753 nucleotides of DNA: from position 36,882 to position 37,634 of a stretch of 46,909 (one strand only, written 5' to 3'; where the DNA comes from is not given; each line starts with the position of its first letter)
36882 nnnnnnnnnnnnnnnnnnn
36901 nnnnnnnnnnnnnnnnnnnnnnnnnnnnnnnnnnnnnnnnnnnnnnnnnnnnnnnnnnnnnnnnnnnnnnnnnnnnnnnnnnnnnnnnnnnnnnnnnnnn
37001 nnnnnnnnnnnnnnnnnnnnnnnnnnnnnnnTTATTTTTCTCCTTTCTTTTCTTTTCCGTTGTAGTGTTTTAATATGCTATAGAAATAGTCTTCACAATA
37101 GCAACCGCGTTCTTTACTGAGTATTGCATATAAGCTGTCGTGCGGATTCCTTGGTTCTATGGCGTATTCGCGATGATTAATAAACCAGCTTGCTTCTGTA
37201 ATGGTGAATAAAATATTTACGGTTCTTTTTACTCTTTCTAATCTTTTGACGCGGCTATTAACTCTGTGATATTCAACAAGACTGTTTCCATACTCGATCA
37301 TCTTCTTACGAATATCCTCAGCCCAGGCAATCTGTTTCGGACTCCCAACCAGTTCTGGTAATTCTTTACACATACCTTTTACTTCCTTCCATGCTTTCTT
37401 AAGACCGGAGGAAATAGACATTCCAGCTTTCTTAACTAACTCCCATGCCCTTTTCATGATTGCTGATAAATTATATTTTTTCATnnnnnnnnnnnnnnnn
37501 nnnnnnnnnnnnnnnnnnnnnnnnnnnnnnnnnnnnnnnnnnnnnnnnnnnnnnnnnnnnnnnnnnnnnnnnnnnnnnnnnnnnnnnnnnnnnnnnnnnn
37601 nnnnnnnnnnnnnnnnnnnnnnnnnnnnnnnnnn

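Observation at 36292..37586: Antisense two-gene cassette with a near-consensus promoter and a palindromic operator inside the late operon (TA, abortive-infection or defence candidate)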

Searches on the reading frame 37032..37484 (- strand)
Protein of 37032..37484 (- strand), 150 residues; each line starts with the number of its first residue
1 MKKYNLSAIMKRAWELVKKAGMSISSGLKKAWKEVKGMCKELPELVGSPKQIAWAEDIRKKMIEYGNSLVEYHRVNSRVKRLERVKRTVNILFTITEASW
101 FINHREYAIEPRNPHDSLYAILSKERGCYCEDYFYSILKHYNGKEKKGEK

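Call 4: search_protein_families(library=pfam, proteins=[window:37032-37484:-], max_evalue=1)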
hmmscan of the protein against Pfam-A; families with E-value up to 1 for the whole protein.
window:37032-37484:- (150 aa): 2 families
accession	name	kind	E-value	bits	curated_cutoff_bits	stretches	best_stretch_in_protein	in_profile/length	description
PF15247.11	SLBP_RNA_bind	-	0.082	13.4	27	1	59-88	9-42/70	Histone RNA hairpin-binding protein RNA-binding domain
PF07410.16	Phage_Gp111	-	0.17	12.9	27.1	1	9-65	2-68/117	Streptococcus thermophilus bacteriophage Gp111 protein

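Call 5: search_protein_families(library=phrogs, proteins=[window:37032-37484:-], max_evalue=1)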
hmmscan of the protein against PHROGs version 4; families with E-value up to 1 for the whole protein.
window:37032-37484:- (150 aa): 6 families
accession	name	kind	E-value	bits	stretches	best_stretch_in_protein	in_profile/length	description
phrog_16123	-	unknown function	1.8e-08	35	1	41-110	63-140/368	-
phrog_6775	-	unknown function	0.0012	19.4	1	41-71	42-72/276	-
phrog_28198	-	unknown function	0.0073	17.5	1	1-37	1-38/79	-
phrog_8305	-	unknown function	0.054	14.4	1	1-41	1-54/124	-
phrog_30054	-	unknown function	0.14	13.5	1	3-33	28-61/111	-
phrog_1086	-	unknown function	0.28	11.7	1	2-34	2-34/137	-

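Call 6: search_protein_families(library=padloc, proteins=[window:37032-37484:-], max_evalue=1)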
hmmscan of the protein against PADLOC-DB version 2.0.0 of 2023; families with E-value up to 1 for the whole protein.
window:37032-37484:- (150 aa): 0 families

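Call 9: search_dna_similar(query=window:37032-37484:-, collection=phages, mode=protein, max_evalue=0.001)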
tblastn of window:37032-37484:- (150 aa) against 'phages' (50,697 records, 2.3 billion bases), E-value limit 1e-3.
Records with a match: 7; places in all: 7; records where one place covers at least 80% of the query: 0.
Best place of each record, by identity: 80-90% 1; 60-80% 2; <60% 4.
By first word of the organism name: Bacteriophage 3; Anoxybacillus 2; Bifidobacterium 1; Parageobacillus 1.
By host as written in the record: - 3; Anoxybacillus caldiproteolyticus 2; Bifidobacterium asteroides 1; Parageobacillus toebii 1.
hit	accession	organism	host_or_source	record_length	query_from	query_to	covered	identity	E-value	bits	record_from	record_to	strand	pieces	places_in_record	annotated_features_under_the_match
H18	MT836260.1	Bacteriophage sp.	human fecal samples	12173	1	38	25%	84.2%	2e-11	66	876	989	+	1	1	record has no annotation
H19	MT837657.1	Bacteriophage sp.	human fecal samples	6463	1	42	28%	73.8%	6e-11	64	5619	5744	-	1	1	record has no annotation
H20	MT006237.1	Bifidobacterium phage BigBern1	Bifidobacterium asteroides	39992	42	150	73%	28.2%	1e-3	44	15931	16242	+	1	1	hypothetical protein (x2)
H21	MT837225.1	Bacteriophage sp.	human fecal samples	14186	1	44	29%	65.9%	1e-8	58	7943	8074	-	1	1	record has no annotation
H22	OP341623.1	Parageobacillus phage vB_PtoS_NIIg3.2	Parageobacillus toebii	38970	9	63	37%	48.4%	2e-4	45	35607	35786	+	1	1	hypothetical protein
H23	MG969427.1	Anoxybacillus phage A403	Anoxybacillus caldiproteolyticus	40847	3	64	41%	42.3%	4e-5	48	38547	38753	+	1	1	hypothetical protein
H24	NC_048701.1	Anoxybacillus phage A403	Anoxybacillus caldiproteolyticus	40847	3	64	41%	42.3%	4e-5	48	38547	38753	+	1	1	hypothetical protein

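Call 19: find_homologous_proteins(query=window:37032-37484:-)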
Query window:37032-37484:- (150 aa): 453 proteins with E <= 0.001 among 479 candidates; the best 120 are listed.
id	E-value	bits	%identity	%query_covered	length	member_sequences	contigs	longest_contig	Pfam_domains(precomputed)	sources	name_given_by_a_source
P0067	1.6e-95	335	100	100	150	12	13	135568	-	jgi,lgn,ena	-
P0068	1.9e-90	318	97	100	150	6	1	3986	-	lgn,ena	-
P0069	2.8e-82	292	85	100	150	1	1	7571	-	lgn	-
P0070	5.3e-82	291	87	100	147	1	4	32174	-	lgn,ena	-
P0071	1.1e-81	290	89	100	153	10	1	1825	-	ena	-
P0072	4.0e-80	285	85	100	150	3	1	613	-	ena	-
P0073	9.1e-79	280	85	100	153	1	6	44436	-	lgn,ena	-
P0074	3.9e-78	278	84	100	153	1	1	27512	-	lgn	-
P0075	6.1e-65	235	75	100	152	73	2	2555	-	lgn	-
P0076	3.2e-62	227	74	100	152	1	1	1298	-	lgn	-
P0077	6.0e-62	226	72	100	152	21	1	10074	-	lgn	-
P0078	1.1e-58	215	84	75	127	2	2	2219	-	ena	-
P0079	7.5e-58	212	86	73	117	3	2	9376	-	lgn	-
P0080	1.8e-57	211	85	75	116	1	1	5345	-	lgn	-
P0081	6.7e-57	209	85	73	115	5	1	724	-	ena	-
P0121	4.2e-17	80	68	43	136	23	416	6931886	-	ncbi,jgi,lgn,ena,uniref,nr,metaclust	ncbi:hypothetical protein NQ487_27595 [Hungatella hathewayi]|jgi:hypothetical protein|uniref:Unchara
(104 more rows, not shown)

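Call 31: predict_structure(alignment_id=A2)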
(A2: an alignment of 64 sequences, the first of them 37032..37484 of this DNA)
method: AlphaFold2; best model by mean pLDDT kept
length: 150 residues; sequences in the alignment: 64
mean_pLDDT: 85.5   pTM: 0.67
mean pLDDT of the five models: 85.5, 85.4, 85.1, 83.0, 83.0
residues with pLDDT >= 90: 73; 70-90: 60; 50-70: 14; < 50: 3
segments of 3 or more residues with pLDDT < 50: none
pLDDT, mean of each block of 10 residues (from residue 1): 72 89 86 65 89 95 92 90 92 94 92 86 73 92 75
secondary structure, 60 per line:
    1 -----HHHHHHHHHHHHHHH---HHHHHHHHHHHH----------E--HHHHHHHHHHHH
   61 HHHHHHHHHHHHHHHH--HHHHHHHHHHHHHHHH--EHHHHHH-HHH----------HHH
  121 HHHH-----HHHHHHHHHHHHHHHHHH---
elements in order: H6-20 H24-35 H49-76 H79-94 H98-103 H118-124 H130-147

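Call 33: fold_search(model_id=the predicted structure, library=pdb)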
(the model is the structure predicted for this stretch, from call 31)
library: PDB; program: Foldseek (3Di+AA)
matches with E <= 10: 21; with E <= 0.001: 0
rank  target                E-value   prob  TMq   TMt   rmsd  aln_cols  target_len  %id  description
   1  9pyl_B                2.7e+00  0.05  0.16  0.18  17.8       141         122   13  Crystal structure of Zn(II)-bound ZETA_2 (released 2025-10-29)
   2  7nxz                  4.1e+00  0.05  0.21  0.20  14.3       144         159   12  Synthetic glycoform of Human Interleukin 6 (released 2021-04-07)
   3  4yxx                  5.0e+00  0.06  0.22  0.17  14.2       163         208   14  Computationally designed left-handed alpha/alpha toroid with 6 repeats (released 2015-12-16)
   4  5cwg                  5.9e+00  0.05  0.25  0.20  16.0       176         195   12  Crystal structure of de novo designed helical repeat protein DHR10 (released 2015-12-16)
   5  3bnx_D                6.5e+00  0.02  0.16  0.10  15.0       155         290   16  Crystal structure of Aristolochene synthase complexed with farnesyl diphosphate (released 2008-03-25)
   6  5cwc                  6.9e+00  0.05  0.18  0.14  12.7       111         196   15  Crystal structure of de novo designed helical repeat protein DHR5 (released 2015-12-16)
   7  3ubl_A                6.9e+00  0.02  0.20  0.16  13.4       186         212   11  Crystal structure of glutathione transferase (TARGET EFI-501770) from leptospira interrogans with gsh bound (released 2011-11-09)
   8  5vao_B                7.2e+00  0.04  0.22  0.25  14.2       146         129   10  Crystal structure of eVP30 C-terminus and eNP peptide (released 2017-06-21)
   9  8f6r_A                7.6e+00  0.08  0.31  0.22  15.6       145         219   16  CryoEM structure of designed modular protein oligomer C6-79 (released 2023-11-29)
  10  5u51_A                8.0e+00  0.04  0.21  0.17  14.4       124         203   13  Structure of Francisella tularensis heterodimeric SspA (MglA-SspA) in complex with ppGpp (released 2017-08-16)
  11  6weg_A                8.0e+00  0.04  0.21  0.17  14.5       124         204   13  Structure of Ft (MglA-SspA)-ppGpp-PigR peptide complex (released 2020-11-11)
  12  9ifc_A                8.0e+00  0.03  0.22  0.09  20.6       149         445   12  PhiC31 integrative synapse: CC dimer subregion (released 2026-02-11)
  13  6sr9_B                8.5e+00  0.03  0.16  0.12  14.2       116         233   14  Crystal structure of glutathione transferase Omega 2C from Trametes versicolor in complex with oxyresveratrol (released 2020-09-30)
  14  9gvf                  8.9e+00  0.06  0.22  0.17  11.8       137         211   15  Crystal structure of a computationally designed protein (released 2025-10-08)
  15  8s6p                  8.9e+00  0.05  0.20  0.15  11.6       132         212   16  Crystal structure of a computationally designed protein bound to a Ru-containing cofactor (released 2025-05-28)
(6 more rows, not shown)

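Call 35: fold_search(model_id=the predicted structure, library=viral)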
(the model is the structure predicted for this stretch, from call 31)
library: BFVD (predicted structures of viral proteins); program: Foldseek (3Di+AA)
matches with E <= 10: 75; with E <= 0.001: 0
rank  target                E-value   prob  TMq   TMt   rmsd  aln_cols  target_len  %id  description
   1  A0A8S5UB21            1.6e-03  1.00  0.31  0.27  12.1       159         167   25  Uncharacterized protein [Siphoviridae sp. ct8Cp41]
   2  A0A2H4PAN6            3.5e-01  0.57  0.31  0.30  12.3       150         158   23  (no name in the UniProt tables at hand)
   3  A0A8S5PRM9            6.2e-01  0.57  0.31  0.30  10.6       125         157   20  HTH-type transcriptional regulator [Podoviridae sp. ct8dV2]
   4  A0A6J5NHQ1            1.3e+00  0.13  0.20  0.06  16.5       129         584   14  Uncharacterized protein [uncultured Caudovirales phage]
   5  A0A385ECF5            2.3e+00  0.09  0.23  0.17  14.8       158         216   12  Uncharacterized protein [Caulobacter phage CcrBL10]
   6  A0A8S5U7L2            2.5e+00  0.41  0.39  0.50   7.0       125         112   16  Uncharacterized protein [Myoviridae sp. ctsNY46]
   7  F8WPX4                2.5e+00  0.15  0.20  0.28  21.3       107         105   16  (no name in the UniProt tables at hand)
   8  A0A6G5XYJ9            2.5e+00  0.06  0.19  0.07  21.9       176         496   11  (no name in the UniProt tables at hand)
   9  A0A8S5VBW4            2.6e+00  0.15  0.28  0.32   9.1       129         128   17  Intron-binding protein aquarius N-terminus [Siphoviridae sp. ctKsH2]
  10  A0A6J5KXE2            2.6e+00  0.10  0.20  0.12  14.7       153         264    9  Uncharacterized protein [uncultured Caudovirales phage]
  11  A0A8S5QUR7            2.9e+00  0.09  0.24  0.26  15.0       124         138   17  DNA-directed RNA polymerase III subunit [Siphoviridae sp. ct2hZ16]
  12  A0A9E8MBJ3            3.6e+00  0.47  0.21  0.25   5.9        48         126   27  (no name in the UniProt tables at hand)
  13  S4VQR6                3.6e+00  0.04  0.19  0.12  20.7       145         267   14  Uncharacterized protein [Pandoravirus dulcis]
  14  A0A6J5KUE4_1          4.0e+00  0.05  0.20  0.05  12.9       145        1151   14  NAT_SF domain containing protein [uncultured Caudovirales phage]
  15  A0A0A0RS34            4.2e+00  0.09  0.19  0.29   8.7       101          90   20  (no name in the UniProt tables at hand)
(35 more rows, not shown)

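Call 44: search_protein_families(library=ncbifam, proteins=[window:37032-37484:-], max_evalue=0.1)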
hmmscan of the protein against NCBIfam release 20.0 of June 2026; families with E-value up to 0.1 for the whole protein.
window:37032-37484:- (150 aa): 1 family
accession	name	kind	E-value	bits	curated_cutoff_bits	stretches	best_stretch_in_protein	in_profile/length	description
TIGR00059.1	L17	equivalog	0.032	14.6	70.05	1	59-108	12-62/112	50S ribosomal protein L17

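Call 61: search_solved_structures(query=A2, max_evalue=1)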
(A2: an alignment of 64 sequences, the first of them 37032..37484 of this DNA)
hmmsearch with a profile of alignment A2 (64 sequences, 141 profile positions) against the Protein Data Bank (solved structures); distinct sequences matched with E-value up to 1: 5.
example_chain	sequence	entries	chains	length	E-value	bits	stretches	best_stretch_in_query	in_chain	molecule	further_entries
9n3x_A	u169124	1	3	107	0.00014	25.6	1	42-105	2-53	AcrIE7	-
9l2q_A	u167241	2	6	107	0.00017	25.3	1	42-105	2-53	H2C2 | Anti-CRISPR protein, AcrIE7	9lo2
9la6_A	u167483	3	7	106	0.00019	25.1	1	42-105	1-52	Hypothetical antiviral protein | Anti-CRISPR AcrIE7 | AcrIE7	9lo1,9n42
9kjb_A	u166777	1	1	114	0.00023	24.9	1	42-105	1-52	AcrIE7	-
7fia_A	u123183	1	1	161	0.091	16.5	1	35-80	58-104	AcrIF23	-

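Call 62: search_solved_structures(query=A2, max_evalue=1, show_alignments=5)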
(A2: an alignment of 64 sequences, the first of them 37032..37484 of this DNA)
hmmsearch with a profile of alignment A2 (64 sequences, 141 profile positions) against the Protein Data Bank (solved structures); distinct sequences matched with E-value up to 1: 5.
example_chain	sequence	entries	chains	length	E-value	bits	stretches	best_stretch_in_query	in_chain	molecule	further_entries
9n3x_A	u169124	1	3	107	0.00014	25.6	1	42-105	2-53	AcrIE7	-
9l2q_A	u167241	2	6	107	0.00017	25.3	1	42-105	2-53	H2C2 | Anti-CRISPR protein, AcrIE7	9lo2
9la6_A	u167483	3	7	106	0.00019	25.1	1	42-105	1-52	Hypothetical antiviral protein | Anti-CRISPR AcrIE7 | AcrIE7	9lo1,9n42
9kjb_A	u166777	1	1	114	0.00023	24.9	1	42-105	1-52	AcrIE7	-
7fia_A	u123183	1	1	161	0.091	16.5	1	35-80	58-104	AcrIF23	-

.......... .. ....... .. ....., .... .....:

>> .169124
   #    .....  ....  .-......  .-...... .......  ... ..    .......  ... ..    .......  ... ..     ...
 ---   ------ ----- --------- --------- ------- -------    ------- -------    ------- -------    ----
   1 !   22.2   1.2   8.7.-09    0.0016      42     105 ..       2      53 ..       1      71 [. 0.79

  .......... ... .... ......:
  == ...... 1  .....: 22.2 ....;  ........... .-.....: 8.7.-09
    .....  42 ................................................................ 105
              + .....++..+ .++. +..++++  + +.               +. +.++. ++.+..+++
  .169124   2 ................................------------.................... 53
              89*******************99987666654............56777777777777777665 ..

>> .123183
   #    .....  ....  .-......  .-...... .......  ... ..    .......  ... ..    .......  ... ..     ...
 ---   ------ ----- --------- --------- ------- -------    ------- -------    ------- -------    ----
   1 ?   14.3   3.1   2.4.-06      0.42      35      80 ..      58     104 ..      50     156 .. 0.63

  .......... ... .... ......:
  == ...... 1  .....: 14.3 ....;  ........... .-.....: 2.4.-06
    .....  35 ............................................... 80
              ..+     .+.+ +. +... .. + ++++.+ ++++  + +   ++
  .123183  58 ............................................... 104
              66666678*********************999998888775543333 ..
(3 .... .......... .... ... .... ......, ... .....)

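Call 81: find_encoding_contigs(protein=P0121, flank=3000, max_places=4)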
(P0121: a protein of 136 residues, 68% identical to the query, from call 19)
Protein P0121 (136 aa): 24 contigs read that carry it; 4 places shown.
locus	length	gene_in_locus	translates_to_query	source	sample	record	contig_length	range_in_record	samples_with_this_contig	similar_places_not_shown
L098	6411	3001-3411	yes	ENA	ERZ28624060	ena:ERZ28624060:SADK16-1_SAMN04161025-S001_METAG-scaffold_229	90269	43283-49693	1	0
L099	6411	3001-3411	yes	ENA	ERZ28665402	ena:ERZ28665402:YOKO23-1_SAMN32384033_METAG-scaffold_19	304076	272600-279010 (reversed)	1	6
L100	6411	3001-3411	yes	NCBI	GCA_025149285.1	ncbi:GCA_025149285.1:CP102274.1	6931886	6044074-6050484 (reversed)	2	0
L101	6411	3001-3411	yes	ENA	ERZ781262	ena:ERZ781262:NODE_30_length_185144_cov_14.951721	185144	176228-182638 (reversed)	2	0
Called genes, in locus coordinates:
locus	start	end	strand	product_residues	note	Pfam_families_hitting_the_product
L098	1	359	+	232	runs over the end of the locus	PF02498:Bro-N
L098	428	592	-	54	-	PF12441:CopG_antitoxin (weak), PF19891:DUF6364 (weak)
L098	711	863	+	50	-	-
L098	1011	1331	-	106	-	PF04545:Sigma70_r4 (faint), PF13384:HTH_23 (faint), PF13518:HTH_28 (faint), PF00196:GerE (weak)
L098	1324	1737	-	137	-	-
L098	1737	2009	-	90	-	-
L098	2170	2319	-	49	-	-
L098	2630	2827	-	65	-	-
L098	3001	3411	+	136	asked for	-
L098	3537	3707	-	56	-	-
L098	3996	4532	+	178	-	PF13328:HD_4, PF01966:HD (weak)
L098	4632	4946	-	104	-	PF02142:MGS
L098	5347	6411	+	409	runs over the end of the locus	PF07538:ChW (faint), PF01522:Polysacc_deac_1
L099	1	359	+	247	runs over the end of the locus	PF02557:VanY (weak), PF13539:Peptidase_M15_4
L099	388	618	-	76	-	PF12844:HTH_19, PF13560:HTH_31, PF01381:HTH_3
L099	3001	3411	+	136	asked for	-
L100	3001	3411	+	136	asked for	-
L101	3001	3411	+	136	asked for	-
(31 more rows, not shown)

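Call 98: search_dna_similar(query=window:37032-37484:-, collection=plasmids, mode=protein, max_evalue=0.001, max_rows=25)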
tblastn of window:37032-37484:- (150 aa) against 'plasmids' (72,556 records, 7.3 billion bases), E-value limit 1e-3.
No match.

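Call 99: get_annotated_region(hit=H20, flank=3000)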
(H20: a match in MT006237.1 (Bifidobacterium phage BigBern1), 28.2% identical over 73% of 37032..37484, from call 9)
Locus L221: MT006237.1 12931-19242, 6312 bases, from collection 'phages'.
description: Bifidobacterium phage BigBern1, complete genome.
organism: Bifidobacterium phage BigBern1 (NCBI taxid 2713246)
taxonomy: Viruses; Duplodnaviria; Heunggongvirae; Uroviricota; Caudoviricetes
host: Bifidobacterium asteroides; source: honeybee gut; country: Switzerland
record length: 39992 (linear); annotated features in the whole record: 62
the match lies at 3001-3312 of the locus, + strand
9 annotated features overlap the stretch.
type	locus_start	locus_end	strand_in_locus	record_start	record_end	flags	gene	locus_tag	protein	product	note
CDS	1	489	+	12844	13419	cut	-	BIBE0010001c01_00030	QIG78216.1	hypothetical protein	BIBE001.0001.c01_00030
CDS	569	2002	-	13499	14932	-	-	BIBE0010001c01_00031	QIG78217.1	hypothetical protein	BIBE001.0001.c01_00031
CDS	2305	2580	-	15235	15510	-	-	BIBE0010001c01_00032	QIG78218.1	hypothetical protein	BIBE001.0001.c01_00032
CDS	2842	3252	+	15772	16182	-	-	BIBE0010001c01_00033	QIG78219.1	hypothetical protein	BIBE001.0001.c01_00033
CDS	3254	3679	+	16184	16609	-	-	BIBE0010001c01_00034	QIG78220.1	hypothetical protein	BIBE001.0001.c01_00034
CDS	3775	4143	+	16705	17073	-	-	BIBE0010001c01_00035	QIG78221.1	hypothetical protein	BIBE001.0001.c01_00035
CDS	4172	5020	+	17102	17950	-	-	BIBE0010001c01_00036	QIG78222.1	hypothetical protein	BIBE001.0001.c01_00036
CDS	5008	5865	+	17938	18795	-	-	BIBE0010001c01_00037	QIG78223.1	hypothetical protein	BIBE001.0001.c01_00037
CDS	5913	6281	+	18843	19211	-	-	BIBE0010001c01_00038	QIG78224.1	hypothetical protein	BIBE001.0001.c01_00038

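Call 100: get_annotated_region(hit=H23, flank=2500)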
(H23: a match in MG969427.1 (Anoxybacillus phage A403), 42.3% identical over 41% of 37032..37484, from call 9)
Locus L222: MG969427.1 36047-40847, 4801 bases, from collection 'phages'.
description: Anoxybacillus phage A403, complete genome.
organism: Anoxybacillus phage A403 (NCBI taxid 2099336)
taxonomy: Viruses; Duplodnaviria; Heunggongvirae; Uroviricota; Caudoviricetes; Tandoganvirus; Tandoganvirus A403
host: Anoxybacillus caldiproteolyticus; source: -; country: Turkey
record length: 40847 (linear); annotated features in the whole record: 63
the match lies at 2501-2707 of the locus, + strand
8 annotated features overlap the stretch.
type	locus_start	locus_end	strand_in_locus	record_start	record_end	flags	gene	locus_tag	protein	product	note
CDS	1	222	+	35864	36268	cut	-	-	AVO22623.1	hypothetical protein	-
CDS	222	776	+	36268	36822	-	-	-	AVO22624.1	hypothetical protein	-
misc_feature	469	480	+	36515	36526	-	-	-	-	-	attachment site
CDS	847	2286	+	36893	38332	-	-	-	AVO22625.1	site-specific recombinase for integration and excision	-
CDS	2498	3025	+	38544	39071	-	-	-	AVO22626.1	hypothetical protein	-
CDS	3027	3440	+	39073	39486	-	-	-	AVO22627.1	hypothetical protein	-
CDS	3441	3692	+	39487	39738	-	-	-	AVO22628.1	hypothetical protein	-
CDS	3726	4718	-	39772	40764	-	-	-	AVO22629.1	cell wall-associated hydrolase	-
